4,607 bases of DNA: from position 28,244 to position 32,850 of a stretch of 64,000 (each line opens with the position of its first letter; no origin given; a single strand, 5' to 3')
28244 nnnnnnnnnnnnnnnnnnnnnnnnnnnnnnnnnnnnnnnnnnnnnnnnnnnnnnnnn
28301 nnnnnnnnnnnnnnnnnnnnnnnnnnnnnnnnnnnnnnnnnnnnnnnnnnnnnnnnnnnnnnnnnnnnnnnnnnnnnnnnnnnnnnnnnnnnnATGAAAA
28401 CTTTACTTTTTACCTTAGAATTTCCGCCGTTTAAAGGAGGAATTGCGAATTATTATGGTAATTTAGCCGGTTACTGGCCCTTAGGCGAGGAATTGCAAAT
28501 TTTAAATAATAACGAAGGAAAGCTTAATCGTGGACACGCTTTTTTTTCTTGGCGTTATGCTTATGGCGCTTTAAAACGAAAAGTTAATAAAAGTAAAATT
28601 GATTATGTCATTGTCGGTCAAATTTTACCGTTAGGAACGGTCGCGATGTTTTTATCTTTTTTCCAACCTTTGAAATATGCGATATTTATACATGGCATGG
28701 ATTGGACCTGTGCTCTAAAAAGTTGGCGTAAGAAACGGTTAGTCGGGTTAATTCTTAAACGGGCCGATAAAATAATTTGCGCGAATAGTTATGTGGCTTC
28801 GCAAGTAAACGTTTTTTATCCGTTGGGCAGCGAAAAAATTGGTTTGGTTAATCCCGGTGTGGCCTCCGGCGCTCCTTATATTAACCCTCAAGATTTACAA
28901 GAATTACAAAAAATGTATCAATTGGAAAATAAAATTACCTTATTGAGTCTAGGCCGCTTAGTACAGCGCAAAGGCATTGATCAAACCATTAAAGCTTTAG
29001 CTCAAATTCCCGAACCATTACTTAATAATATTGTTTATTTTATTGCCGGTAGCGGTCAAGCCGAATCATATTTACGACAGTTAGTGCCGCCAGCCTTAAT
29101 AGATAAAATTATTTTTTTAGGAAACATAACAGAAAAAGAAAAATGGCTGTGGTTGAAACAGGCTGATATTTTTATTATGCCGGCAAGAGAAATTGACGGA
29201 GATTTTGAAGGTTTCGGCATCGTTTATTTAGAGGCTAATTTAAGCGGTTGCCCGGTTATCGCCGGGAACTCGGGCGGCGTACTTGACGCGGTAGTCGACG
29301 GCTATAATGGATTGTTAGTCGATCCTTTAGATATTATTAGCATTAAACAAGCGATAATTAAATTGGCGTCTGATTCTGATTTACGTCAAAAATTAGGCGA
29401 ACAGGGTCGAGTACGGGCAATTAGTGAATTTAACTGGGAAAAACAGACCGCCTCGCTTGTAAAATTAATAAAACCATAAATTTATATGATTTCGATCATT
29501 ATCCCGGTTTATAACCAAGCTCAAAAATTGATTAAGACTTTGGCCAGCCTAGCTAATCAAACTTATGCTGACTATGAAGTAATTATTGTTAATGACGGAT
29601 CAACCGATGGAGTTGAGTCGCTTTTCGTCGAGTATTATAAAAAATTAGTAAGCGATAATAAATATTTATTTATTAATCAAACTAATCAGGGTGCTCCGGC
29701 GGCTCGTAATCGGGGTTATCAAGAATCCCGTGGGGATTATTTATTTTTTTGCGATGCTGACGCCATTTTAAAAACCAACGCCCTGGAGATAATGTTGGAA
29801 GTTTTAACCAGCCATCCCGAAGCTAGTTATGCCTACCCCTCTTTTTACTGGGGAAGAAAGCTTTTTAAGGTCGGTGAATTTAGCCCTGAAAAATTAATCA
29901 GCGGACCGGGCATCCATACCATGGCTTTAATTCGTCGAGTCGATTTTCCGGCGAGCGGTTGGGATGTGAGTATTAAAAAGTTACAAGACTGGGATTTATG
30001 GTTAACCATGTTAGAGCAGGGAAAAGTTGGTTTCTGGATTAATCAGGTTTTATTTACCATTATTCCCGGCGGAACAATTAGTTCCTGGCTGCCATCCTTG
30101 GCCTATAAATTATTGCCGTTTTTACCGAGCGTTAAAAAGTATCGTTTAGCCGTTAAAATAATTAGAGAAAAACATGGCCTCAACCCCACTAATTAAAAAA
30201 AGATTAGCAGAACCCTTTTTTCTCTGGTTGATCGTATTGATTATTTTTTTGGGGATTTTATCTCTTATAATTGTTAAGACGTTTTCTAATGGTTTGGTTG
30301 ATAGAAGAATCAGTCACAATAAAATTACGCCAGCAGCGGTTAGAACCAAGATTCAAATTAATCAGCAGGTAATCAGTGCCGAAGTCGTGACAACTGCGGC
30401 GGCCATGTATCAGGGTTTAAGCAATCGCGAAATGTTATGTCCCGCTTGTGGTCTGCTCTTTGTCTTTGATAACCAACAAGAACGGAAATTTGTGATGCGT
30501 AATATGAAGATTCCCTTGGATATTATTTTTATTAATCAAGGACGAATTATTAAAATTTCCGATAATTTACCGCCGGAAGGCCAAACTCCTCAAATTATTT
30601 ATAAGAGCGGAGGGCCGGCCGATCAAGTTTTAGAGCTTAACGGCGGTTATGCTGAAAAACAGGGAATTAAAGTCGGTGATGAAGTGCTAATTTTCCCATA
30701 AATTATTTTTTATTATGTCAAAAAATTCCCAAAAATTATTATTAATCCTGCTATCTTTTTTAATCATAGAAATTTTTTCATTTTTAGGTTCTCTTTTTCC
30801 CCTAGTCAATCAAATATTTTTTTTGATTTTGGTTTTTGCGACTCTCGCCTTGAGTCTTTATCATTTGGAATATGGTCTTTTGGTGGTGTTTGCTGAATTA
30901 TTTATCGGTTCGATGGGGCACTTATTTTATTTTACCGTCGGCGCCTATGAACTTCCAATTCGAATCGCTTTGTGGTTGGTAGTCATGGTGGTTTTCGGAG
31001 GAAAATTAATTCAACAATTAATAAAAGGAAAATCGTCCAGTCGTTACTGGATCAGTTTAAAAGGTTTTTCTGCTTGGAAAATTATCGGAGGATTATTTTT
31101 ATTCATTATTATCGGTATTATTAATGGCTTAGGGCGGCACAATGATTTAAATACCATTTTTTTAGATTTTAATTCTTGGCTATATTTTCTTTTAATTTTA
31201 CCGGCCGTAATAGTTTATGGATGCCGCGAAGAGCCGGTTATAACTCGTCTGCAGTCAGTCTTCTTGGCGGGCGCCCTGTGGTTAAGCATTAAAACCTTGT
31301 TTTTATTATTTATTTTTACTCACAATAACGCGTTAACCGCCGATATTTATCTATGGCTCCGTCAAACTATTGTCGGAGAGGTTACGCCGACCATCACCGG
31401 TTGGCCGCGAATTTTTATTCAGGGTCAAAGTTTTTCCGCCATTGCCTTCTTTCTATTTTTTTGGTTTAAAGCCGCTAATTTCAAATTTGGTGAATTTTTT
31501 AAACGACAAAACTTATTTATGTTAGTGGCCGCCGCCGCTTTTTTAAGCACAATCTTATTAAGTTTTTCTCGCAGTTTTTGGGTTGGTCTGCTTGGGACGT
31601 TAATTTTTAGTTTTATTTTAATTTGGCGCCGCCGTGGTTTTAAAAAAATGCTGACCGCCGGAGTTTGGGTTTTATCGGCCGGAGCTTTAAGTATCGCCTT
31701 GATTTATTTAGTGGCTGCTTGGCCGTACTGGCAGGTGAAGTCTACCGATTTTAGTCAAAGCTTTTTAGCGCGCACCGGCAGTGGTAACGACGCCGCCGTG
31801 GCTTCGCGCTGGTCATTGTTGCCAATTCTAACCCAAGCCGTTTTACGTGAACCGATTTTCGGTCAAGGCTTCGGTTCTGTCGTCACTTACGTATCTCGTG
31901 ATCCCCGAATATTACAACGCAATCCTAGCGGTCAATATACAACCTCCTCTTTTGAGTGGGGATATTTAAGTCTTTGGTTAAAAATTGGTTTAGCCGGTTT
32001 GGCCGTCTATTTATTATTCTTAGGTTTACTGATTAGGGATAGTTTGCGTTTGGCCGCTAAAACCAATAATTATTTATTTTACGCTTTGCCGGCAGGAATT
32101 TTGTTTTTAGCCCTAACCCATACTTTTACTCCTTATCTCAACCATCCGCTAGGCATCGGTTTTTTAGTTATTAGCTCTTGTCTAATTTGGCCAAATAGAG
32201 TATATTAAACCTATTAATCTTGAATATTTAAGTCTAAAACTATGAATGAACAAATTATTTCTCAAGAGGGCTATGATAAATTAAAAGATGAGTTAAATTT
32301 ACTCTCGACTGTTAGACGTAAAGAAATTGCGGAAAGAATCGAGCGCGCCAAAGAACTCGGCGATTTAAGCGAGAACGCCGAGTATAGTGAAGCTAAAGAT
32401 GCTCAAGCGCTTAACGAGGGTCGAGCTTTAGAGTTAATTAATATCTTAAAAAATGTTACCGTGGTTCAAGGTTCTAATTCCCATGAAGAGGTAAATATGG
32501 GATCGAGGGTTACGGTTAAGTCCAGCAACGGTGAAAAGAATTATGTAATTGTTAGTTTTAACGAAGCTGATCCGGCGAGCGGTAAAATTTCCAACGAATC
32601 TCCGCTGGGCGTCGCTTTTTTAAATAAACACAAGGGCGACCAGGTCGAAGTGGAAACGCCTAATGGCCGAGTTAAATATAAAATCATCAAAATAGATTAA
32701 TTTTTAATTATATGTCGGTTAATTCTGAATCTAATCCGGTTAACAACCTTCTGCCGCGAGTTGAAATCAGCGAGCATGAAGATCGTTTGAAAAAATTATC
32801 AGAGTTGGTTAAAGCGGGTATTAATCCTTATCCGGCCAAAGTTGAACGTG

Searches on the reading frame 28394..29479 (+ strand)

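Call 30: search_protein_families(library=pfam, proteins=[window:28394-29479:+])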
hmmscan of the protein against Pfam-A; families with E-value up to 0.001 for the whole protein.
window:28394-29479:+ (361 aa): 4 families
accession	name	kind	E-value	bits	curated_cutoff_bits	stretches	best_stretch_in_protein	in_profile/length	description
PF00534.26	Glycos_transf_1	-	2e-38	132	26.4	1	178-339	13-170/172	Glycosyl transferases group 1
PF13692.12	Glyco_trans_1_4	-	7.2e-26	91.6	27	1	182-327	3-142/142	Glycosyl transferases group 1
PF13439.12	Glyco_transf_4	-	5.9e-06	26.8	28.5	1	55-156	58-166/170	Glycosyltransferase Family 4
PF20706.3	GT4-conflict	-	3.7e-05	23.3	26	1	176-299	193-319/385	Family 4 Glycosyltransferase in conflict systems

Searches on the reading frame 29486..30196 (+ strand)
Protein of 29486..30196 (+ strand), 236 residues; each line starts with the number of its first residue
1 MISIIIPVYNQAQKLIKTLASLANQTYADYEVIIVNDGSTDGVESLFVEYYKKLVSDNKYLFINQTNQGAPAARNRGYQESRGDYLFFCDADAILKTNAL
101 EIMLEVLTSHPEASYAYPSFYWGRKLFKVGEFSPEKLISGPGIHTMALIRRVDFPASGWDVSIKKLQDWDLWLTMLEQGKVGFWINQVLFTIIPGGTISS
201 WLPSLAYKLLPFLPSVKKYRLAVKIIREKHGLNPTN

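Call 30: search_protein_families(library=pfam, proteins=[window:29486-30196:+])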
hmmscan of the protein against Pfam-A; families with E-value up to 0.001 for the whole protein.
window:29486-30196:+ (236 aa): 3 families
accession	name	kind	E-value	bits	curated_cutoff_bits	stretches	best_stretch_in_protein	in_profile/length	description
PF00535.33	Glycos_transf_2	-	3.6e-31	108.8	23.3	1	3-126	1-124/168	Glycosyl transferase family 2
PF10111.15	Glyco_tranf_2_2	-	7.6e-14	52.3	27.3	1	3-111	1-115/276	Glycosyltransferase like family 2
PF13641.12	Glyco_tranf_2_3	-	1.8e-09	38.4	27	1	2-110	3-113/230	Glycosyltransferase like family 2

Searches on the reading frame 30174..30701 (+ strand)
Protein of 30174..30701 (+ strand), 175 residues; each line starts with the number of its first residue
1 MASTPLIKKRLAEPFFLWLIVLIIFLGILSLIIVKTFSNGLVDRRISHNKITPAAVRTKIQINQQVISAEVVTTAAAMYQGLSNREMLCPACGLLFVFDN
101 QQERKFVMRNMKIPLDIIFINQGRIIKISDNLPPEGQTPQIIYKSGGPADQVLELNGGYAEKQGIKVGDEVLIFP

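Call 39: search_protein_families(library=pfam, proteins=[window:30174-30701:+])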
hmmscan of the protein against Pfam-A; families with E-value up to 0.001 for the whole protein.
window:30174-30701:+ (175 aa): 1 family
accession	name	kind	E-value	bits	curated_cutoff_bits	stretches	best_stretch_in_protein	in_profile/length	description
PF02643.20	DUF192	-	7.3e-28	97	27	1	67-172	1-95/96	Uncharacterized ACR, COG1430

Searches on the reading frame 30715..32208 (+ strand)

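Call 39: search_protein_families(library=pfam, proteins=[window:30715-32208:+])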
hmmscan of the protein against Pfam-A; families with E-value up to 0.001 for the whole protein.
window:30715-32208:+ (497 aa): 1 family
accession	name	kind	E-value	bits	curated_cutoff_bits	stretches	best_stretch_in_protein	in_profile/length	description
PF04932.20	Wzy_C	-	9.4e-12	45.4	31.7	1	272-433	2-149/149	O-Antigen ligase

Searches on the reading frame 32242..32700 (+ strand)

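Call 39: search_protein_families(library=pfam, proteins=[window:32242-32700:+])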
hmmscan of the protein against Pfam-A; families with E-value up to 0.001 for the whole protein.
window:32242-32700:+ (152 aa): 2 families
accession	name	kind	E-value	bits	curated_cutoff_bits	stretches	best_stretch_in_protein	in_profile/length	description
PF01272.25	GreA_GreB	-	2.7e-23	82.2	26.9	1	80-151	2-75/77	Transcription elongation factor, GreA/GreB, C-term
PF03449.20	GreA_GreB_N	-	4.2e-23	81.8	24.5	1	5-74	2-71/71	Transcription elongation factor, N-terminal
